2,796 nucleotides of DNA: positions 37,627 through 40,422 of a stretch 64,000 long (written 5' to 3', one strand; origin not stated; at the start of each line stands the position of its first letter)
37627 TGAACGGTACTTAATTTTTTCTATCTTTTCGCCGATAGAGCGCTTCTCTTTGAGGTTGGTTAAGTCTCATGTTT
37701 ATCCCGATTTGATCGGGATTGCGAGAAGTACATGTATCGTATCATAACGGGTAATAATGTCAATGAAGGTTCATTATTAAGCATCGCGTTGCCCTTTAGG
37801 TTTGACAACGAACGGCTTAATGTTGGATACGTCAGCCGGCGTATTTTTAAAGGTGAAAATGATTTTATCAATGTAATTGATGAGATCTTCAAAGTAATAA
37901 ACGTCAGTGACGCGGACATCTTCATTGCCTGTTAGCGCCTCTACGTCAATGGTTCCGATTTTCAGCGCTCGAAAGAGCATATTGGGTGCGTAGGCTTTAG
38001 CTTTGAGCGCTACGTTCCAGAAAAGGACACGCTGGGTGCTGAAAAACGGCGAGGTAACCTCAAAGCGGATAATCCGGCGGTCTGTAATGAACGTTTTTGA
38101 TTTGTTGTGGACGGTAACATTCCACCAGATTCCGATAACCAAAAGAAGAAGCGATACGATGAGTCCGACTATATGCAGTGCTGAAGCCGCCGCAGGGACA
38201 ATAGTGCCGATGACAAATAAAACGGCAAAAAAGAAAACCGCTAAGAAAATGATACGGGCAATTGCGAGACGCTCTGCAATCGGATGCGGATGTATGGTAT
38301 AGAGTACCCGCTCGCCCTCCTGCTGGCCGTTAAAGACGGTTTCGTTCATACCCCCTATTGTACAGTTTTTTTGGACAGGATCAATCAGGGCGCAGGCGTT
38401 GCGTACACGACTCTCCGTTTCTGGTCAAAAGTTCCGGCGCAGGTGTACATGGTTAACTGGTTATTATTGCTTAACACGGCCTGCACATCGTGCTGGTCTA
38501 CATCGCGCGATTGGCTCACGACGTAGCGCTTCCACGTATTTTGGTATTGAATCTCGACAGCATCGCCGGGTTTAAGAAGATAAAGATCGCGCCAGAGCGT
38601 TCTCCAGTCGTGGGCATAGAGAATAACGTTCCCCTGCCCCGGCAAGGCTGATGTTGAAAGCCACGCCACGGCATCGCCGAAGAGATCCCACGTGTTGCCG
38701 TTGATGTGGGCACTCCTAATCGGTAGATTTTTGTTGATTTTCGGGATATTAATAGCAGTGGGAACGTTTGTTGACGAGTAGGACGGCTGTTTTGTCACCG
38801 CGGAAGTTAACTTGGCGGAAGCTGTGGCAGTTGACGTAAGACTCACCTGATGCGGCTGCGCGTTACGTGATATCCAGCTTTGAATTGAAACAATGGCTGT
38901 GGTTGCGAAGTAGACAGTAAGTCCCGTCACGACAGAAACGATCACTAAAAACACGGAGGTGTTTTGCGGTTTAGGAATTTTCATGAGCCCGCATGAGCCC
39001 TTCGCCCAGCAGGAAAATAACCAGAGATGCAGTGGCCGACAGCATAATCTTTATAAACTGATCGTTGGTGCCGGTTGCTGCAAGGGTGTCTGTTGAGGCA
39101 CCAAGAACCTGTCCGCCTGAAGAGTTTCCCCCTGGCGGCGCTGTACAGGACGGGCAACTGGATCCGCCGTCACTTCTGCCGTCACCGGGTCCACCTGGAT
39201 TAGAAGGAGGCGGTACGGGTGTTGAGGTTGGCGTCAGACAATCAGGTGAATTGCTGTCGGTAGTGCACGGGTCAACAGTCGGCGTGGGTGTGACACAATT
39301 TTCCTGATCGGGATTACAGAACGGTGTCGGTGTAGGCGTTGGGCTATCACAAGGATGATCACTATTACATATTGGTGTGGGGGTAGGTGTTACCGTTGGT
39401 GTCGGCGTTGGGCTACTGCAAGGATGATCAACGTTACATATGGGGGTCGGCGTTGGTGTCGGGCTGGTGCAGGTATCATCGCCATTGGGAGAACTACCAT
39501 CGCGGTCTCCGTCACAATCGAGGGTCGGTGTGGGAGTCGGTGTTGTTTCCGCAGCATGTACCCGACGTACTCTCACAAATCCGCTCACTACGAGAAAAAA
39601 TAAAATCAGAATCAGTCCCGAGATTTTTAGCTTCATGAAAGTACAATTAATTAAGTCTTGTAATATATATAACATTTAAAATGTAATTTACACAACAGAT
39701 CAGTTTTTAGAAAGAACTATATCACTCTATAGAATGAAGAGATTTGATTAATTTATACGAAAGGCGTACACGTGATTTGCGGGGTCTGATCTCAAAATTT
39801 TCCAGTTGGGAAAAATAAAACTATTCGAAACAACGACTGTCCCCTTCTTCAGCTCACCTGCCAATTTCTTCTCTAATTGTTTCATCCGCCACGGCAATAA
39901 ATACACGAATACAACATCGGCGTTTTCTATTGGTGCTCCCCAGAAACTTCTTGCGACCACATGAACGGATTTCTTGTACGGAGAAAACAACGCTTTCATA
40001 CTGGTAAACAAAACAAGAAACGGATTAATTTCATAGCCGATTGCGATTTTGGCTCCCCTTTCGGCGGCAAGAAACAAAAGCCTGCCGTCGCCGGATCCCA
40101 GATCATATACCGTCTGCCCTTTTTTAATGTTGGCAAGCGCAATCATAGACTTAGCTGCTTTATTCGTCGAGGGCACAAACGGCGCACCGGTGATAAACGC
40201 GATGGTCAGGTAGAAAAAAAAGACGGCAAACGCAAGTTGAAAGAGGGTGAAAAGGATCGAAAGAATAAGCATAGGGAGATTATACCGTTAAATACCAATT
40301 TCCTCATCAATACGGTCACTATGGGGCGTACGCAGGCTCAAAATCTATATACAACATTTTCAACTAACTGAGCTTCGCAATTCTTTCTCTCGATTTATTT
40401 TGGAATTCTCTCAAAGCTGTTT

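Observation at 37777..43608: Candidate novel system: a sortase-coupled surface-fibre module (small secreted repeat protein, large repeat protein, LAATG protein and sortase)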

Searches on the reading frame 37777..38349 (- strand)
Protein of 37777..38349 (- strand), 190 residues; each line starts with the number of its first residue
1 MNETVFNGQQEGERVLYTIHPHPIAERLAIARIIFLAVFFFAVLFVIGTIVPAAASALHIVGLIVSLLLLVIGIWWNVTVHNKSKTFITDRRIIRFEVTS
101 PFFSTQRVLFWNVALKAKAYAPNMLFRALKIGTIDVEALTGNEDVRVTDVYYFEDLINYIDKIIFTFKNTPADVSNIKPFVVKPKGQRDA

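Call 3: search_protein_families(library=pfam, proteins=[window:37777-38349:-], max_evalue=0.1)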
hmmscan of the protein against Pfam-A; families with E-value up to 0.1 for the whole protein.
window:37777-38349:- (190 aa): 2 families
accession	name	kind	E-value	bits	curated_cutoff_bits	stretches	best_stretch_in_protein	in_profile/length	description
PF10348.14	DUF2427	-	0.051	13.8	23.8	1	29-85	17-72/105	Domain of unknown function (DUF2427)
PF05360.19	YiaAB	-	0.069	13.8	26.6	1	62-87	8-32/53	yiaA/B two helix domain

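Call 4: search_protein_families(library=ncbifam, proteins=[window:37777-38349:-], max_evalue=0.1)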
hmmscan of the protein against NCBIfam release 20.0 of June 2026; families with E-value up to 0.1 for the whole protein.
window:37777-38349:- (190 aa): 0 families

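Call 70: search_solved_structures(query=window:37777-38349:-, max_evalue=1)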
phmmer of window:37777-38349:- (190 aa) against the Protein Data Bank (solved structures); distinct sequences matched with E-value up to 1: 0.

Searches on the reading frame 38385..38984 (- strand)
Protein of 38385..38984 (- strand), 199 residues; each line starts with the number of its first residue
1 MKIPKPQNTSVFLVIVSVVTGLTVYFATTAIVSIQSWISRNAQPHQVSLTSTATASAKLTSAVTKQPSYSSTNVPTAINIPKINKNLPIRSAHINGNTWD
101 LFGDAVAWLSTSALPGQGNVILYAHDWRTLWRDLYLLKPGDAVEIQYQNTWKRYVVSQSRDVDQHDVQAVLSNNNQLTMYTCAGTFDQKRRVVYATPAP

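Call 3: search_protein_families(library=pfam, proteins=[window:38385-38984:-], max_evalue=0.1)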
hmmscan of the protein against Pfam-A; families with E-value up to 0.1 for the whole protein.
window:38385-38984:- (199 aa): 1 family
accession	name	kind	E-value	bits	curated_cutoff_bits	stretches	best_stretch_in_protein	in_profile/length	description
PF04203.18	Sortase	-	2.7e-20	72.8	26.6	1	78-197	1-124/125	Sortase domain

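Call 4: search_protein_families(library=ncbifam, proteins=[window:38385-38984:-], max_evalue=0.1)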
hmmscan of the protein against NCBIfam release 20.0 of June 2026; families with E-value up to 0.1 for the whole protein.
window:38385-38984:- (199 aa): 8 families
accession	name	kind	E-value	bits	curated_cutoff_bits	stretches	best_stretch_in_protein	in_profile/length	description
NF058671.1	sortase_SrtD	exception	2.8e-12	46.7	140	1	15-182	3-168/187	class D sortase, LPxTATN-specific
NF033747.1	class_E_sortase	subfamily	8e-10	38.9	160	1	13-194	8-202/211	class E sortase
NF033745.1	class_C_sortase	subfamily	1.6e-09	37.8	160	1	58-192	77-214/220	class C sortase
NF033746.1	class_D_sortase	subfamily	3.5e-09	36.6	165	1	74-182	9-114/135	class D sortase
TIGR01076.1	sortase_fam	subfamily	5e-09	36.1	39.35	1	78-193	3-123/136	sortase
NF033748.1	class_F_sortase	subfamily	1.6e-06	27.9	166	1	71-191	7-142/155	class F sortase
TIGR03784.1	marine_sortase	equivalog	2.2e-06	27.4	158.25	1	29-183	6-157/174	class GN sortase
TIGR02657.1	amicyanin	equivalog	0.0017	18.7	110.2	0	34-70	20-57/83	amicyanin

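Call 71: search_solved_structures(query=window:38385-38984:-, max_evalue=0.001)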
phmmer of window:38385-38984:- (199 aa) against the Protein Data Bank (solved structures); distinct sequences matched with E-value up to 0.001: 1.
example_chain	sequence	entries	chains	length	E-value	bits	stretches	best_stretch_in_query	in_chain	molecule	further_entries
2kw8_A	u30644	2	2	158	0.00016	25.1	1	70-195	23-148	LPXTG-site transpeptidase family protein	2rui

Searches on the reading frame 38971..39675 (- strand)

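Call 3: search_protein_families(library=pfam, proteins=[window:38971-39675:-], max_evalue=0.1)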
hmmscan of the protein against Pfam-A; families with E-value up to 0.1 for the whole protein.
window:38971-39675:- (234 aa): 0 families

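Call 4: search_protein_families(library=ncbifam, proteins=[window:38971-39675:-], max_evalue=0.1)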
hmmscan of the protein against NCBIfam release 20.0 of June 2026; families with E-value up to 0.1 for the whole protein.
window:38971-39675:- (234 aa): 1 family
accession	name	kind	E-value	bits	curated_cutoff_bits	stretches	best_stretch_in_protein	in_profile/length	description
NF051874.1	PVV_CTERM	equivalog_domain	0.018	14.8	27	1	17-42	11-36/38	PVV-CTERM domain-containing choice-of-anchor G protein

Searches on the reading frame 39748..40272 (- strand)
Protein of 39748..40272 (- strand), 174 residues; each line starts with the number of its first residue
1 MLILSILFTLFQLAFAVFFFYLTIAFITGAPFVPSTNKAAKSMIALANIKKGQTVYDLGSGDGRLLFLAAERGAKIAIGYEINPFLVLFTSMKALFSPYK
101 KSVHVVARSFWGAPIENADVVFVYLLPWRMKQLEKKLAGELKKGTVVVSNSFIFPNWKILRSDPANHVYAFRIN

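Call 3: search_protein_families(library=pfam, proteins=[window:39748-40272:-], max_evalue=0.1)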
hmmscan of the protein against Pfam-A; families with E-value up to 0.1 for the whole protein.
window:39748-40272:- (174 aa): 7 families
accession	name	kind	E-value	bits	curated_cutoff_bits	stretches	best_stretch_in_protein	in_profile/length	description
PF08123.19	DOT1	-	4.2e-05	23.6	23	1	41-155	32-162/205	Histone methylation protein DOT1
PF06325.19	PrmA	-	9.5e-05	22.5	22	1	49-149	159-258/296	Ribosomal protein L11 methyltransferase (PrmA)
PF13847.12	Methyltransf_31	-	0.00021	21.5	27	1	49-87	1-41/145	Methyltransferase domain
PF08003.17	Methyltransf_9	-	0.014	14.8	23.8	1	51-123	115-188/315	Protein of unknown function (DUF1698)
PF13649.12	Methyltransf_25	-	0.049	14.8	27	1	55-127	1-75/97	Methyltransferase domain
PF07021.18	MetW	-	0.051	13.6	21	1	46-73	8-36/193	Methionine biosynthesis protein MetW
PF13489.12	Methyltransf_23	-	0.079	13.1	27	1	46-84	17-54/164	Methyltransferase domain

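Call 4: search_protein_families(library=ncbifam, proteins=[window:39748-40272:-], max_evalue=0.1)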
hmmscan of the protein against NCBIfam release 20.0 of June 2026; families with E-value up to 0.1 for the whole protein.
window:39748-40272:- (174 aa): 12 families
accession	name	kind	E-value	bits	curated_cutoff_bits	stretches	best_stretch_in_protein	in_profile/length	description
NF041081.1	prot_lys_mtase_Arch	equivalog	2.1e-17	63.5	200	1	43-159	1-118/142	protein-lysine N-methyltransferase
NF011528.0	PRK14968.1-2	equivalog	4.8e-05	23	171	1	41-87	28-73/205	putative methyltransferase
NF043040.1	corrin_prot_MT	hypoth_equivalog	6.4e-05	22.5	180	1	39-106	29-95/216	corrinoid protein-associated methyltransferase CpaM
NF008823.0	PRK11873.1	subfamily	0.00018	21.1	263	1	45-72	71-98/272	arsenite methyltransferase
NF000499.2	Erm23S_rRNA_broad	equivalog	0.00057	19.3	212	1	36-128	8-96/244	23S ribosomal RNA methyltransferase Erm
NF001790.0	PRK00517.3-3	equivalog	0.0011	18.4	269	1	45-89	115-160/262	50S ribosomal protein L11 methyltransferase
NF000337.1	erm_SHROVE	exception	0.0015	17.9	320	1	37-127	14-100/248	ErmE/ErmH/ErmO/ErmR family 23S rRNA (adenine(2058)-N(6))-methyltransferase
TIGR02081.1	metW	equivalog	0.0016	18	189.5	1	46-93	8-55/194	methionine biosynthesis protein MetW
TIGR00452.1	TIGR00452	equivalog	0.011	14.5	275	1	51-122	117-189/316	tRNA 5-methoxyuridine(34)/uridine 5-oxyacetic acid(34) synthase CmoB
TIGR00406.1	prmA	equivalog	0.017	14.6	183.15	1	49-134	157-242/288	50S ribosomal protein L11 methyltransferase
NF011650.0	PRK15068.1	equivalog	0.033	13.1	209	1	51-104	122-175/324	tRNA 5-methoxyuridine(34)/uridine 5-oxyacetic acid(34) synthase CmoB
NF045667.1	MTase_DVU1556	equivalog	0.048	13.1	155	1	40-75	11-47/213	DVU_1556 family methyltransferase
